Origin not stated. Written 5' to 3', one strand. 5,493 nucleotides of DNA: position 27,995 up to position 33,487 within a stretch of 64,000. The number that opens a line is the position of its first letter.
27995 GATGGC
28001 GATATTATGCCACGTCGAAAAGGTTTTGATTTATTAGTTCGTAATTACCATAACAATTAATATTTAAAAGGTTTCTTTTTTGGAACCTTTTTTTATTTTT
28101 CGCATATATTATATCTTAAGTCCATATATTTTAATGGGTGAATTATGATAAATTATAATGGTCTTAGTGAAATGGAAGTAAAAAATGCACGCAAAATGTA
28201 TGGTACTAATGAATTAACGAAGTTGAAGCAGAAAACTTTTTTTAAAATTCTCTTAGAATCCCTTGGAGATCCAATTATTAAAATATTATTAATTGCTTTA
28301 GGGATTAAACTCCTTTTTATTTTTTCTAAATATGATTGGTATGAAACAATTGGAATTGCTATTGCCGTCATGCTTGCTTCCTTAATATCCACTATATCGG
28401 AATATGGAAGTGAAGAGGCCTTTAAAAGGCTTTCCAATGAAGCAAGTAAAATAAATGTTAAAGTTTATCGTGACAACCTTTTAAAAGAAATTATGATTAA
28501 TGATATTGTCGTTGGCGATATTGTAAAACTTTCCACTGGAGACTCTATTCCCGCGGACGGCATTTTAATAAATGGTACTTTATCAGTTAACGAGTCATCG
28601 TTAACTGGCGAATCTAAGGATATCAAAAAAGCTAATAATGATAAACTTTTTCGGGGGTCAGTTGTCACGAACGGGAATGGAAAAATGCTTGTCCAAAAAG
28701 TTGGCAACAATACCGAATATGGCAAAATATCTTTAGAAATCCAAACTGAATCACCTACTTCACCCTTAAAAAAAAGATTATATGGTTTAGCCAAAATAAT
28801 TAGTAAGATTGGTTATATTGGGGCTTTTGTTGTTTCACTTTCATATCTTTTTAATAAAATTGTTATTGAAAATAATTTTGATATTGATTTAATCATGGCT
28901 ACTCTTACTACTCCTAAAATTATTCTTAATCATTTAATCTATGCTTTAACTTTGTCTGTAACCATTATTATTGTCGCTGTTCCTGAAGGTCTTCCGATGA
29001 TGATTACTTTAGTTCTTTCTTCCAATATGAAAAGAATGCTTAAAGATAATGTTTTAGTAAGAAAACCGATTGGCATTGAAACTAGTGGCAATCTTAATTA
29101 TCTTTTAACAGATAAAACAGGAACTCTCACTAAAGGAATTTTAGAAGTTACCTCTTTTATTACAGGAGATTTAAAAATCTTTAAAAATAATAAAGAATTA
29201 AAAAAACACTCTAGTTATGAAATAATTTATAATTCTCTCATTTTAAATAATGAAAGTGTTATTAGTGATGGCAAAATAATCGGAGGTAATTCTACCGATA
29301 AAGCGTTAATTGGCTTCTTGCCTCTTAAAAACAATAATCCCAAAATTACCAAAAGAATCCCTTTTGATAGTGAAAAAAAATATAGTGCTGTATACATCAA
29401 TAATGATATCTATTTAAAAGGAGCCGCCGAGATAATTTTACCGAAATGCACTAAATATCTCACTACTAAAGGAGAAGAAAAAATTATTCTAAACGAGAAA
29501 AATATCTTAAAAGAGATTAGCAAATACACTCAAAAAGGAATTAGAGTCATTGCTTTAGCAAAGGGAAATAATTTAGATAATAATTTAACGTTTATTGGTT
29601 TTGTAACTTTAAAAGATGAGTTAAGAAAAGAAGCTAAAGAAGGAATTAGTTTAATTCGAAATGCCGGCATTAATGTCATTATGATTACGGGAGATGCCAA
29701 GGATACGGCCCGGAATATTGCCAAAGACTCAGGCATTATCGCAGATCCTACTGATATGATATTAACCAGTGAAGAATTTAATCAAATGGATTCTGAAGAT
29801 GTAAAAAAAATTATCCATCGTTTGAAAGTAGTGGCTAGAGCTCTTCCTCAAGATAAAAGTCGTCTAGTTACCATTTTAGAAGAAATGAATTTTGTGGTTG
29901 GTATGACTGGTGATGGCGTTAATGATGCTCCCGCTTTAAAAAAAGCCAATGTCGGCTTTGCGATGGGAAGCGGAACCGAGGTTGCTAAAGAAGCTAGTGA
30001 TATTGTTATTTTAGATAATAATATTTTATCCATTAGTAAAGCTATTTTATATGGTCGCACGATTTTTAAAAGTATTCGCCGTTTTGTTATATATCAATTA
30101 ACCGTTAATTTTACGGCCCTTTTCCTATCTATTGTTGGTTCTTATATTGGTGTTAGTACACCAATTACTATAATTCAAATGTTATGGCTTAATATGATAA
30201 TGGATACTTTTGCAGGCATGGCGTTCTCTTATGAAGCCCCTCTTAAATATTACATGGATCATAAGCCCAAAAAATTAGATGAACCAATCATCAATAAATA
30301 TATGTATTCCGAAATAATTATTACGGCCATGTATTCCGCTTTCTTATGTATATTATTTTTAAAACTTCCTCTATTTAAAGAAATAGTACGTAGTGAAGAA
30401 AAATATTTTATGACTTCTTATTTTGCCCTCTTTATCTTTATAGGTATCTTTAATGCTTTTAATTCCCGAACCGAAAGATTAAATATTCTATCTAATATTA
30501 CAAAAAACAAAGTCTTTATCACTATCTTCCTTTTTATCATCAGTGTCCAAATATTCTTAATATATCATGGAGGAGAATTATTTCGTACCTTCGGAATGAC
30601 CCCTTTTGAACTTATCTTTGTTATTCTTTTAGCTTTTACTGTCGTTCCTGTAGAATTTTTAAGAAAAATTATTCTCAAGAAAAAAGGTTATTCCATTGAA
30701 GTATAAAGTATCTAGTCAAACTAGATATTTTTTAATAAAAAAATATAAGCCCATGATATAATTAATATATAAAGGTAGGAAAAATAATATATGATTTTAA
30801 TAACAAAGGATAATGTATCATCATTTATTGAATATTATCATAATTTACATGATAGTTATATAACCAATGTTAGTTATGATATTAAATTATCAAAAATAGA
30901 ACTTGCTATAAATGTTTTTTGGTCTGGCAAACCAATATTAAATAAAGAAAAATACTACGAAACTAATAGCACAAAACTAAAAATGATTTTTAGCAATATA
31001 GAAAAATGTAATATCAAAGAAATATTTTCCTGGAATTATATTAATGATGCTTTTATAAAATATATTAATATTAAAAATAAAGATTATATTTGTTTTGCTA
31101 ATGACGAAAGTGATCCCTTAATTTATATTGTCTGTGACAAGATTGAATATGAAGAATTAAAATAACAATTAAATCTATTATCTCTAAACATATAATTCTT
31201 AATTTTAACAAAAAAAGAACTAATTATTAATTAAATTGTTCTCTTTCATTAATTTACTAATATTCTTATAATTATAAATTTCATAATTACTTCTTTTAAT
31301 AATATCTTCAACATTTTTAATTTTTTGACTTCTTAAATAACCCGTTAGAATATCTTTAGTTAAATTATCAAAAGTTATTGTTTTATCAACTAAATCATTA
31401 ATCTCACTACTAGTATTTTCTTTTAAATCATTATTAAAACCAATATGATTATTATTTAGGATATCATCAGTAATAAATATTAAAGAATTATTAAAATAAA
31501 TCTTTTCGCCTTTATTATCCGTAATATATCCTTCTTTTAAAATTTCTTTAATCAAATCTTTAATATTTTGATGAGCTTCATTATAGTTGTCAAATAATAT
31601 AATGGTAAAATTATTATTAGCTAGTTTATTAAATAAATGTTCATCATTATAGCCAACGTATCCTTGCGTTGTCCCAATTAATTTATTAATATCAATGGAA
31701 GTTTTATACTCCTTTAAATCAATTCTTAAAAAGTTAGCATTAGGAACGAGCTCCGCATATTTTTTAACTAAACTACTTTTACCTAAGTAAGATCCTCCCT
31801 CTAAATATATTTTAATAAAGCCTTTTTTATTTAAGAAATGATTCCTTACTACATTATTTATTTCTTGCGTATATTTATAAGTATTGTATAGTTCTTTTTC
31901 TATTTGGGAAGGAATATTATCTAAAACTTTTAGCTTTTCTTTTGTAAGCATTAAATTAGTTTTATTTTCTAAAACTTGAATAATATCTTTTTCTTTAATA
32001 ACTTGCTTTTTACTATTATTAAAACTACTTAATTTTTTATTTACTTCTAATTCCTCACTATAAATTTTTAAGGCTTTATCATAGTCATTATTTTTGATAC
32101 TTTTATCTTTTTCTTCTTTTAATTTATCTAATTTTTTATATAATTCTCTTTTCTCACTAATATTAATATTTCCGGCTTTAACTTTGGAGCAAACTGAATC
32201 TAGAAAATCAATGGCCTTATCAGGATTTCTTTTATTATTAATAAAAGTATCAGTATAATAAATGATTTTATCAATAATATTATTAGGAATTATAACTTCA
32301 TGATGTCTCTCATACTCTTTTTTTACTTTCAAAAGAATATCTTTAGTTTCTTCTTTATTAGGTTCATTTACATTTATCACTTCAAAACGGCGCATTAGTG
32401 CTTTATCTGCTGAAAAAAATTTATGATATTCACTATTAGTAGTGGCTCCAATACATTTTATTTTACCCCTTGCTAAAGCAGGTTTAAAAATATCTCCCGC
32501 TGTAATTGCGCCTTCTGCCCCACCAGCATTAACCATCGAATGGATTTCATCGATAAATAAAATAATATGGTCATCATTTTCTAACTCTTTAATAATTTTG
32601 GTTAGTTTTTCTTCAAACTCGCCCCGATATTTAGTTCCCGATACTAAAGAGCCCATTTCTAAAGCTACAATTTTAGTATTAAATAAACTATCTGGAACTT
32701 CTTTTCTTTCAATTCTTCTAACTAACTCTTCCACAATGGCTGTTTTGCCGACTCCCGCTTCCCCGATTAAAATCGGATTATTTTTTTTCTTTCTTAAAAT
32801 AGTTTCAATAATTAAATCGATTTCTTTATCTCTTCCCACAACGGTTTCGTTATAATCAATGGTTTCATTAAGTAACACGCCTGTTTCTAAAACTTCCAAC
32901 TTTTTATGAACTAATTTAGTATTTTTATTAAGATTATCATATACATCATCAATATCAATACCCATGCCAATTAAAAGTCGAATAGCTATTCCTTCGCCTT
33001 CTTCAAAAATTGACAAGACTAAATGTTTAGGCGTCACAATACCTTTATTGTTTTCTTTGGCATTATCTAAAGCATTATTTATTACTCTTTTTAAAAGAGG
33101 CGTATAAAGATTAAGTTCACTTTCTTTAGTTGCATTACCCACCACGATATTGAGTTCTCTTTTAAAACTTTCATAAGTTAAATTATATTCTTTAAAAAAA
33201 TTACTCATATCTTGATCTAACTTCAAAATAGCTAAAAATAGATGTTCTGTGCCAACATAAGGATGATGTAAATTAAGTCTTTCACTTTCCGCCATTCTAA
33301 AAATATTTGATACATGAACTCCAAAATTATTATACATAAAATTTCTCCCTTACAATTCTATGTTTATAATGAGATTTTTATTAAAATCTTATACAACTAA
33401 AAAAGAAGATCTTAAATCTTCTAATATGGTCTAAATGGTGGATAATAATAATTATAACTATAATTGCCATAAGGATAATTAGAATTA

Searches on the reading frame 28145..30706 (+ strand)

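Call 71: search_protein_families(library=pfam, proteins=[window:28145-30706:+], max_evalue=0.00001)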
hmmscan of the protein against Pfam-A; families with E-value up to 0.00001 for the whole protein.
window:28145-30706:+ (853 aa): 6 families
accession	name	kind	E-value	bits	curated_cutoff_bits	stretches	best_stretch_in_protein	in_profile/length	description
PF00122.25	E1-E2_ATPase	-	2.2e-40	138.6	28.1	1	102-300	4-180/181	E1-E2 ATPase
PF00689.26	Cation_ATPase_C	-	1.8e-34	119.5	27.3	1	672-843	2-175/175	Cation transporting ATPase, C-terminus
PF00702.32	Hydrolase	-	2.2e-13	51.5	26.4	1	321-602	5-191/191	haloacid dehalogenase-like hydrolase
PF00690.31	Cation_ATPase_N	-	8.2e-11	41.9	20.4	1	4-54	18-68/69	Cation transporter/ATPase, N-terminus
PF13246.12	Cation_ATPase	-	3.2e-07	30.7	21.7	1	363-438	4-91/91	Cation transport ATPase (P-type)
PF08282.18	Hydrolase_3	-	7.5e-06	26.3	20.9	1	589-634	210-255/255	haloacid dehalogenase-like hydrolase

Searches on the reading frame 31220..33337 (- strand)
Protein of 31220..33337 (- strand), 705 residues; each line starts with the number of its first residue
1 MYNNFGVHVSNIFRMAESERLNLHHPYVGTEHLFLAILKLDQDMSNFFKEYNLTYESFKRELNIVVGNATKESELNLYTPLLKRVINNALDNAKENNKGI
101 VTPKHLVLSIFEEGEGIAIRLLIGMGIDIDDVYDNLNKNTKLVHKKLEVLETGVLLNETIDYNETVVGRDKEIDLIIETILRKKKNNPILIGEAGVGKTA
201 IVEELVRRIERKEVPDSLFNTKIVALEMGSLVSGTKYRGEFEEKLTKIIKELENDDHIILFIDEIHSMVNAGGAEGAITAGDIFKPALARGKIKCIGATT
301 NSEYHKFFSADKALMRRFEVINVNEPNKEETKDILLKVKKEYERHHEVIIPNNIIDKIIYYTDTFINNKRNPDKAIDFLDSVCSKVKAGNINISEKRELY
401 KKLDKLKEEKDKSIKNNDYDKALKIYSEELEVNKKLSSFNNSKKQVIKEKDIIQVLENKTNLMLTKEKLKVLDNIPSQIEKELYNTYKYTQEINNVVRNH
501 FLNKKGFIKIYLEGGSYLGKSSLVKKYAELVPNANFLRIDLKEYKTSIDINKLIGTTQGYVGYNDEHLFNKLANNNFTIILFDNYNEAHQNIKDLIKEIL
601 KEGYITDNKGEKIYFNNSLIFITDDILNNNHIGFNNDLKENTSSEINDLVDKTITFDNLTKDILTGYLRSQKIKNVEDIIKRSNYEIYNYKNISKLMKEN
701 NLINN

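Call 71: search_protein_families(library=pfam, proteins=[window:31220-33337:-], max_evalue=0.00001)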
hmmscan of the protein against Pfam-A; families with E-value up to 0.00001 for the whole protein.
window:31220-33337:- (705 aa): 9 families
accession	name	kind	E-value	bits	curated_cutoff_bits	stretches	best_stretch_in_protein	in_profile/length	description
PF17871.7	AAA_lid_9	-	4e-19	68.9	22.8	1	328-425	2-100/104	AAA lid domain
PF07724.20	AAA_2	-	4.4e-18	66.3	27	1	508-652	4-153/166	AAA domain (Cdc48 subfamily)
PF02861.25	Clp_N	-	5.4e-17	62.1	20.7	2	93-137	5-49/53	Clp amino terminal domain, pathogenicity island component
PF00004.35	AAA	-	1.5e-16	61.5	21.2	1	189-321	2-126/131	ATPase family associated with various cellular activities (AAA)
PF13191.12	AAA_16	-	7e-10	40.1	32.6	1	166-212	2-51/167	AAA ATPase domain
PF23569.1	NBD_SMAX1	-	4.2e-09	36.9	27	1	170-252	16-98/212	SMAX1 nucleotide binding domain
PF07728.20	AAA_5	-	1.1e-08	35.6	22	0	518-637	10-123/139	AAA domain (dynein-related subfamily)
PF13401.12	AAA_22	-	1.2e-07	32.6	27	0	184-268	4-96/130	AAA domain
PF05621.17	TniB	-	3.8e-07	30.2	22.4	0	182-324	32-185/189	Bacterial TniB protein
